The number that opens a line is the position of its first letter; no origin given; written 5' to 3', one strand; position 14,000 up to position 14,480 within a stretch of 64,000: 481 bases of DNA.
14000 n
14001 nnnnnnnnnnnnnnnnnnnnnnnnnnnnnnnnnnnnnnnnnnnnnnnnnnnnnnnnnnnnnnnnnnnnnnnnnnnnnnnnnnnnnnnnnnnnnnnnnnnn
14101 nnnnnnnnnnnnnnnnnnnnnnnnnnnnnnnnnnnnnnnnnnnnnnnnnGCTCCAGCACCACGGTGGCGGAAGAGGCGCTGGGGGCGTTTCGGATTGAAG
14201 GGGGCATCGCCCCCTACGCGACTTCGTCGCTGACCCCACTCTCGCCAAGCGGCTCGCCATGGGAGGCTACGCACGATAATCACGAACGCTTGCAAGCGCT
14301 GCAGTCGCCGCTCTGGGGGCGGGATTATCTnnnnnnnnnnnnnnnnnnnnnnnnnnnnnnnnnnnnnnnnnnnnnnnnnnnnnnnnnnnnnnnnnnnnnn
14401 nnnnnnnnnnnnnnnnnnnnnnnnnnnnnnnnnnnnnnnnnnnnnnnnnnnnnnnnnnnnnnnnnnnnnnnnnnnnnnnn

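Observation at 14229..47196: Dispersed element of about 24-50 nt inserted in-frame in three unrelated housekeeping genes (RPE-like behaviour)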

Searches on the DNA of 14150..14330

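Call 51: search_rna_families(source=window, start=14150, end=14330, threshold=evalue, max_evalue=10)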
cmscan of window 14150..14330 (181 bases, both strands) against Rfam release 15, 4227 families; matches with E-value up to 10: 6.
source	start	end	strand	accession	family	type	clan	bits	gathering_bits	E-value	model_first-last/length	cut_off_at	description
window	14163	14231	+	RF00978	mir-638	Gene; miRNA;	-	17.1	87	4.4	1-93/93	no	mir-638 microRNA precursor family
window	14178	14217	-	RF01529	CC3552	Gene; sRNA;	-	15.6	50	1.5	1-56/106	no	Cauldobacter sRNA CC3552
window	14150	14211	-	RF03685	MIR9677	Gene; miRNA;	-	15.5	90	2.1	1-62/87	3'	MIR9677 microRNA precursor family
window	14199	14302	+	RF03086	chrB-b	Cis-reg;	-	13.3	36.5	1.2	1-49/49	no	chrB-b RNA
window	14199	14239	+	RF01840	ovine_lenti_FSE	Cis-reg; frameshift_element;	-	11.9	45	4.5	1-54/54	no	ribosomal frameshift element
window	14150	14195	-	RF02276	Hammerhead_II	Gene; ribozyme;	CL00010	11.9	37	7.4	1-50/66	3'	Hammerhead ribozyme (type II)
